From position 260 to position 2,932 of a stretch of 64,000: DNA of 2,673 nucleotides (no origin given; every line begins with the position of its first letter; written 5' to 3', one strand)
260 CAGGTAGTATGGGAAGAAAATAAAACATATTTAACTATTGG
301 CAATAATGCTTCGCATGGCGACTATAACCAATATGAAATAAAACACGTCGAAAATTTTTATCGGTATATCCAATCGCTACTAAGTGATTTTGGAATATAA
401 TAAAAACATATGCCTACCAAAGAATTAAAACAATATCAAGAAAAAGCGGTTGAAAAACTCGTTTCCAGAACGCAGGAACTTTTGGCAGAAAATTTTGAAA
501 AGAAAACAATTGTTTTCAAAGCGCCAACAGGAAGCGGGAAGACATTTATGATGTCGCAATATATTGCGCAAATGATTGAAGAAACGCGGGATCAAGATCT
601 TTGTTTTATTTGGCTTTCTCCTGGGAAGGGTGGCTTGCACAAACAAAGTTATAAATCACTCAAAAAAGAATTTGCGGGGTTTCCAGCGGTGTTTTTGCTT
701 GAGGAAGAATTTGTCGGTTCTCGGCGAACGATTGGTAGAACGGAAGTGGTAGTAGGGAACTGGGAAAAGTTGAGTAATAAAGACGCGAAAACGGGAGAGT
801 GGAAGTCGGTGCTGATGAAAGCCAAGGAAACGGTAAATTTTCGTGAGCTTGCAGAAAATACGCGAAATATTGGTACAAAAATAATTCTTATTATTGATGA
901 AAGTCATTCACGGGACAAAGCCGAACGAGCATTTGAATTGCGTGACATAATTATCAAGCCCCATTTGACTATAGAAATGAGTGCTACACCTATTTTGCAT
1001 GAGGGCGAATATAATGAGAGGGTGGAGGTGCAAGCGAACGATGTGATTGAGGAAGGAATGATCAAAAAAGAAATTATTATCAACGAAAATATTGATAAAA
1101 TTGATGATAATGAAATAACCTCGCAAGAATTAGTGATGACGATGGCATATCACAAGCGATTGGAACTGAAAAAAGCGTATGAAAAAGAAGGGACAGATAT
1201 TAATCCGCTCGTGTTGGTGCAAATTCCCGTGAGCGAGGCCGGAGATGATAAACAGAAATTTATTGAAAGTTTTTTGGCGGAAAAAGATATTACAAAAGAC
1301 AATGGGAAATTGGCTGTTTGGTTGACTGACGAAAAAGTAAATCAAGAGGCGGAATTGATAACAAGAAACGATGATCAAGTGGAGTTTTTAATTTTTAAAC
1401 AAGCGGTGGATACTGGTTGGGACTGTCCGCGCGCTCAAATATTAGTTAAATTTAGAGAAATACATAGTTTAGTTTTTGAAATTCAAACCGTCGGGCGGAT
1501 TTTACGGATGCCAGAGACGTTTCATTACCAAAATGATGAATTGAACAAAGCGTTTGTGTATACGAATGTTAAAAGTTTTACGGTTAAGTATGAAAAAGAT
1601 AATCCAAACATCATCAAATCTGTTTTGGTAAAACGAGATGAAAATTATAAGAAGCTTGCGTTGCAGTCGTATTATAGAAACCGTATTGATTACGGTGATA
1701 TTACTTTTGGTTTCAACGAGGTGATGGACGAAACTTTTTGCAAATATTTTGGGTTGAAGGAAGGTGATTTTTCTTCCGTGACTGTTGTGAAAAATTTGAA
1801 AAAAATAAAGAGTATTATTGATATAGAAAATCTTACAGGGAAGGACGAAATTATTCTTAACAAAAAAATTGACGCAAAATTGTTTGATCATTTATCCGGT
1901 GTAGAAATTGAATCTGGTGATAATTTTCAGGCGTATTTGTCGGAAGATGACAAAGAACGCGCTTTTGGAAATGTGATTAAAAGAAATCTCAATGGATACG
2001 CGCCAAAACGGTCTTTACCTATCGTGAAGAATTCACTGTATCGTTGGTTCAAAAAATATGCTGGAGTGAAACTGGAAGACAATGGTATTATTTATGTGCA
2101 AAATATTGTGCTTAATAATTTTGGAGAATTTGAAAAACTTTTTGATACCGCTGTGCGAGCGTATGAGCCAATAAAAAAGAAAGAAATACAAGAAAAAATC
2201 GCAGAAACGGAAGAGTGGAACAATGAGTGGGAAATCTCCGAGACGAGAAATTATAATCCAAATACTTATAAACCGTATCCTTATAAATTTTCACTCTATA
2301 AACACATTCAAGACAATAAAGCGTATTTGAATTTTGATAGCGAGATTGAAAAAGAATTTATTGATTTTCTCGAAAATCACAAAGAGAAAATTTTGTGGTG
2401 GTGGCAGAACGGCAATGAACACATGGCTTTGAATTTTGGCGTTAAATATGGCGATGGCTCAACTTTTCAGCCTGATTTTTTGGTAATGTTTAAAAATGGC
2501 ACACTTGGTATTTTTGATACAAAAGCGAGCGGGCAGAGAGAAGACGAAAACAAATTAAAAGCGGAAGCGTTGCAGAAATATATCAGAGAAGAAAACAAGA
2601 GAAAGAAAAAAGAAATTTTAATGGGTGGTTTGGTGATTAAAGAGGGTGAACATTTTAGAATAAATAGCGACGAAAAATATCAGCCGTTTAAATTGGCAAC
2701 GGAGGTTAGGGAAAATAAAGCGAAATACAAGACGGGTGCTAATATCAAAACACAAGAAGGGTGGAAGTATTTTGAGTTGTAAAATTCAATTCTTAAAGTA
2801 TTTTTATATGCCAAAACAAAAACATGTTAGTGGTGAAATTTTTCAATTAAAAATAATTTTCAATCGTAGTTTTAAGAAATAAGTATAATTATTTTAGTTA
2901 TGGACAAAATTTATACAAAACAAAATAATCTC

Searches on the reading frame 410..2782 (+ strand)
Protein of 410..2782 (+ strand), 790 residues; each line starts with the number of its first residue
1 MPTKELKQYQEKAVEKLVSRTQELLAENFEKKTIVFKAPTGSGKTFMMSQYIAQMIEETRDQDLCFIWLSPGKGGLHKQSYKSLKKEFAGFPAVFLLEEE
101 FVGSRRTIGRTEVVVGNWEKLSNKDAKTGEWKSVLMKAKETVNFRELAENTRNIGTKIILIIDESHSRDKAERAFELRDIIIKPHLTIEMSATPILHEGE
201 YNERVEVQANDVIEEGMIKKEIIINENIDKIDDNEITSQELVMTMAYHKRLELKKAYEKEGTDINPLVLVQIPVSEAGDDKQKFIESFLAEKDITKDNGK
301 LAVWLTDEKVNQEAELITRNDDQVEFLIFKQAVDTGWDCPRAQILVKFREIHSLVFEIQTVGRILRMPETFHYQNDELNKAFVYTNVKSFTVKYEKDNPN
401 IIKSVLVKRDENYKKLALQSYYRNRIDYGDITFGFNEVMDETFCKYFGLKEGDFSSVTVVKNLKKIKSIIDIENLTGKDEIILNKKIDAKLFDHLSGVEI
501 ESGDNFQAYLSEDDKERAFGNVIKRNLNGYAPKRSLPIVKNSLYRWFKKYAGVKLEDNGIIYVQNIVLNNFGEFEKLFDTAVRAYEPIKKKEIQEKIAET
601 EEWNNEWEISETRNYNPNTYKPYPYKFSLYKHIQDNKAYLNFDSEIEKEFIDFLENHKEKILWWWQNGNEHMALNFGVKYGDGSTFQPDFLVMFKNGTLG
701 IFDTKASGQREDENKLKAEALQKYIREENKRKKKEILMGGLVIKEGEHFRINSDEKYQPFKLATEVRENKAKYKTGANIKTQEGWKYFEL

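Call 85: find_encoding_contigs(protein=window:410-2782:+, flank=10000, max_places=2)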
Protein window:410-2782:+ (790 aa): 2 contigs read that carry it; 1 place shown.
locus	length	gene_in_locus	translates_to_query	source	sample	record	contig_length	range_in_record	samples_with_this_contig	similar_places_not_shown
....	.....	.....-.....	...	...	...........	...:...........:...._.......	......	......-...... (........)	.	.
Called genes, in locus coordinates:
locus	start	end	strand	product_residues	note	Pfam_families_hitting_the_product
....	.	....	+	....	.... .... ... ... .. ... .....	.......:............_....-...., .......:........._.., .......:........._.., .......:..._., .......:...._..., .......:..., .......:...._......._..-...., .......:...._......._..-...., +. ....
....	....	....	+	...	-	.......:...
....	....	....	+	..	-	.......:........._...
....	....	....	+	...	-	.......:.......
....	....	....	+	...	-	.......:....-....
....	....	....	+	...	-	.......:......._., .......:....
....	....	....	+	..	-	-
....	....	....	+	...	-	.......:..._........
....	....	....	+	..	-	-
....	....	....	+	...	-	-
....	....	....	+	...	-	-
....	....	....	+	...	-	-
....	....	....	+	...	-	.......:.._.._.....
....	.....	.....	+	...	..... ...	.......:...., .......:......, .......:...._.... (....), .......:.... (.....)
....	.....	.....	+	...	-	-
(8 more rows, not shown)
